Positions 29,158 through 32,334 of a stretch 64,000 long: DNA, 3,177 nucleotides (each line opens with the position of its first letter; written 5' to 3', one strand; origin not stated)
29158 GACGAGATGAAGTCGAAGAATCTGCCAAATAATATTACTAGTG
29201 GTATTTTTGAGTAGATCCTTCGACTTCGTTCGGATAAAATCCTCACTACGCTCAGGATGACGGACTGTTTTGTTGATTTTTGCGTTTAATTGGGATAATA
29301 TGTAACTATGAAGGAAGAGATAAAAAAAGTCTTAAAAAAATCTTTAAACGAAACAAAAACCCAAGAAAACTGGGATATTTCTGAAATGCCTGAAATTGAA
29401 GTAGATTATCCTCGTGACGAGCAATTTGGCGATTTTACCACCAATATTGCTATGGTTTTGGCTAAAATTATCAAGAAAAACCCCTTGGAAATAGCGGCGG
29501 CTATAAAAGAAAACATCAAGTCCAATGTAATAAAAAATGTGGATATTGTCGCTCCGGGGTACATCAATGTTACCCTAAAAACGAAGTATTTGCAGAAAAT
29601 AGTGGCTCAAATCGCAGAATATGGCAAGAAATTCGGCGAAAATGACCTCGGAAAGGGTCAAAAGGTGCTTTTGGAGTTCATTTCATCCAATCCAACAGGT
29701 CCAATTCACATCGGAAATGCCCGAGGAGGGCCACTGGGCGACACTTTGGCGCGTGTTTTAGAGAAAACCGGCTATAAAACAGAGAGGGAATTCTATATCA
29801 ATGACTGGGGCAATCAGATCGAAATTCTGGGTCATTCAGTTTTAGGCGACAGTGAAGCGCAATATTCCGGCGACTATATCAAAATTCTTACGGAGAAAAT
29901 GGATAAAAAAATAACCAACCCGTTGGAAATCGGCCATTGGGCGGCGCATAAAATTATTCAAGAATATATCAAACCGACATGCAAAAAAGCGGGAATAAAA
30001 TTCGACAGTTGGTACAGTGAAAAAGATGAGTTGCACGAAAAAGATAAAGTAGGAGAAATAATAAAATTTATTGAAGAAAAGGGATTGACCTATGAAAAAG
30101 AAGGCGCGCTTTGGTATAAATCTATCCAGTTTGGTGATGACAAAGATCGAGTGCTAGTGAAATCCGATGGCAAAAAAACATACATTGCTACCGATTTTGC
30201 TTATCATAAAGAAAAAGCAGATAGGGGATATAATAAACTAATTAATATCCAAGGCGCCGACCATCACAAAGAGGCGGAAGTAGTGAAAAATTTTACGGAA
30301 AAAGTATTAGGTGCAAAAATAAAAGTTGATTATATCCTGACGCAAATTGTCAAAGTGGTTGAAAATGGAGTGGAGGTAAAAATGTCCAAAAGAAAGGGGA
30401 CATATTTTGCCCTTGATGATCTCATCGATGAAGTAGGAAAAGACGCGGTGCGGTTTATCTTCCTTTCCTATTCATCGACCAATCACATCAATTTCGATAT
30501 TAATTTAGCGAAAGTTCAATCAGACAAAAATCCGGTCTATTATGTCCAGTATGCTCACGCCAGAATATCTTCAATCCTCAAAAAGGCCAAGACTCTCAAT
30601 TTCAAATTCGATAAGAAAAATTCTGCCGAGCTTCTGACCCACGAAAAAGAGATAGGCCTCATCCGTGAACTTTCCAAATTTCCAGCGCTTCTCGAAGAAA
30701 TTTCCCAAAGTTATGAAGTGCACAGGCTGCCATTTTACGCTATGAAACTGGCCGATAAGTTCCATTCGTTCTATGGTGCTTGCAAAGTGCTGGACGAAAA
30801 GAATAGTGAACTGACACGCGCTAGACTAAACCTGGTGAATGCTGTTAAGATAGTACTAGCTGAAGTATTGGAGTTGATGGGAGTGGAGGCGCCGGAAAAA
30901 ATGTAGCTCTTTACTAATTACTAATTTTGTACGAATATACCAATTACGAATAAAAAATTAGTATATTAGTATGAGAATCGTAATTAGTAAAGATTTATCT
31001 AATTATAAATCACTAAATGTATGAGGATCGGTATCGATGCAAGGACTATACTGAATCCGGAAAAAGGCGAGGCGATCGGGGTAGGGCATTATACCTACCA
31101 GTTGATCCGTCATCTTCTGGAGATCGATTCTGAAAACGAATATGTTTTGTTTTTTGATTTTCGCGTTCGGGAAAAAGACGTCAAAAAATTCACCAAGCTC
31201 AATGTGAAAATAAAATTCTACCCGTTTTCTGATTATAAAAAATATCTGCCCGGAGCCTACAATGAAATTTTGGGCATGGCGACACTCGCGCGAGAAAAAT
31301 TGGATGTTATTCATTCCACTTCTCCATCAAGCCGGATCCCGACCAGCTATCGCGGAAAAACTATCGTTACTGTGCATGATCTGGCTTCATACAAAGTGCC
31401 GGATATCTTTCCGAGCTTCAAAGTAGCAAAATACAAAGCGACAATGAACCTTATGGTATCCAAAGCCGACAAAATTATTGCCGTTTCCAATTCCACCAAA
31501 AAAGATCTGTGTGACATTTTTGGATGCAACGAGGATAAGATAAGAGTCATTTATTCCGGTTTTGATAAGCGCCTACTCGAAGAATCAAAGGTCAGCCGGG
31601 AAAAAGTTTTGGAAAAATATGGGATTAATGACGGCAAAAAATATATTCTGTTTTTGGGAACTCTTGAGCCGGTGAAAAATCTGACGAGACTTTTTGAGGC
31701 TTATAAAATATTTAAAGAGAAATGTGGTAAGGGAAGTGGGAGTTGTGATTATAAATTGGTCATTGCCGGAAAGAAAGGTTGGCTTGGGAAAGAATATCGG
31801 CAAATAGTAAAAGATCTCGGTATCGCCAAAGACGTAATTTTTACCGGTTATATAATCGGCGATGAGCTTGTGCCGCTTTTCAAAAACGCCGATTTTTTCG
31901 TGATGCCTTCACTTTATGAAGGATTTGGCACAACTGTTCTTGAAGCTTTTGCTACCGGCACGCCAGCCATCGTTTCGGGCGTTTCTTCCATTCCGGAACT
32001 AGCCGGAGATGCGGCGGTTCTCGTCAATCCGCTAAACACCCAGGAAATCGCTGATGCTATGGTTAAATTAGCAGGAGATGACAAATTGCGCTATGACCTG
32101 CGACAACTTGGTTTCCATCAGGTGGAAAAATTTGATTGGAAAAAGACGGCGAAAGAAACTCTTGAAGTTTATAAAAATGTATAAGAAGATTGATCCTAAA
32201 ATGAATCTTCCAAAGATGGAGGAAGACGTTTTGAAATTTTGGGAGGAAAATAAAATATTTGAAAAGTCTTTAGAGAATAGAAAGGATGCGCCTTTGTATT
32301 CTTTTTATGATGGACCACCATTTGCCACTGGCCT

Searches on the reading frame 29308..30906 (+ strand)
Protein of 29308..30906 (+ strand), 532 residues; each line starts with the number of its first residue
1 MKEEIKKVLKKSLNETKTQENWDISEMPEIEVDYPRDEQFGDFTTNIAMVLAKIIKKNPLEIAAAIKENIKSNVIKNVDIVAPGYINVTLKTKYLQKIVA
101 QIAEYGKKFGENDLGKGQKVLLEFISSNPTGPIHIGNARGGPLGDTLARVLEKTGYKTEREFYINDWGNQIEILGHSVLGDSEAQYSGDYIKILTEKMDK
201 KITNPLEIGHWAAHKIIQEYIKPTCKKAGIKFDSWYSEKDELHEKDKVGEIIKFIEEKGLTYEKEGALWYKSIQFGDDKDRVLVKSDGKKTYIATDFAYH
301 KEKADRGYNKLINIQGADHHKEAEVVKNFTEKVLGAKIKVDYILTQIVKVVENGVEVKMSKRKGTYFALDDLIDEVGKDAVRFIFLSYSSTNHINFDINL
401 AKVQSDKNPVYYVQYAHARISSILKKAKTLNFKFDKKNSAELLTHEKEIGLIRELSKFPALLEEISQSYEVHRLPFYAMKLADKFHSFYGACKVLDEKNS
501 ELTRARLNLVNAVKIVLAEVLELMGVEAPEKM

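Call 62: search_protein_families(library=pfam, proteins=[window:29308-30906:+], max_evalue=0.001)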
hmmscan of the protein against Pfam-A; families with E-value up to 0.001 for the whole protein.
window:29308-30906:+ (532 aa): 7 families
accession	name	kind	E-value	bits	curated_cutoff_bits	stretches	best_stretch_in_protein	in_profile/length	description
PF05746.21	DALR_1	-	4.1e-37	127.3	22.3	1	413-532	1-117/117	DALR anticodon binding domain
PF00750.26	tRNA-synt_1d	-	7.1e-21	75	23.3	2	213-384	135-306/349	tRNA synthetases class I (R), catalytic domain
PF03485.21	Arg_tRNA_synt_N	-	1.2e-20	74.3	21.5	1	4-90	2-85/85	Arginyl tRNA synthetase N terminal domain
PF00133.28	tRNA-synt_1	-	5.3e-07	29.2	22.7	0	357-396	374-413/414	tRNA synthetases class I (I, L, M and V)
PF09334.17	tRNA-synt_1g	-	2.7e-05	23.6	20.1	0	216-271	69-123/391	tRNA synthetases class I (M)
PF01921.24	tRNA-synt_1f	-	3.3e-05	23.4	27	0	315-399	240-323/360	tRNA synthetases class I (K)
PF01406.26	tRNA-synt_1e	-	0.00012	22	27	0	356-398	251-293/301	tRNA synthetases class I (C) catalytic domain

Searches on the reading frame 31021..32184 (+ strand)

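Call 62: search_protein_families(library=pfam, proteins=[window:31021-32184:+], max_evalue=0.001)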
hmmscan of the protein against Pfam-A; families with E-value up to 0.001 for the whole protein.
window:31021-32184:+ (387 aa): 5 families
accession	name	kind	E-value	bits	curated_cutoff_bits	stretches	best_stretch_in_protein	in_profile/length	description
PF00534.26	Glycos_transf_1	-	6.1e-34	117.5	26.4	1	193-362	2-167/172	Glycosyl transferases group 1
PF13692.12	Glyco_trans_1_4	-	1.1e-29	103.9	27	1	207-352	2-141/142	Glycosyl transferases group 1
PF13439.12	Glyco_transf_4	-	3.5e-18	66.6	28.5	1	20-182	3-167/170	Glycosyltransferase Family 4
PF20706.3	GT4-conflict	-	1.5e-12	47.6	26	1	119-354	118-340/385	Family 4 Glycosyltransferase in conflict systems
PF13579.12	Glyco_trans_4_4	-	5.2e-05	24.1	29.7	1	76-179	53-157/158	Glycosyl transferase 4-like domain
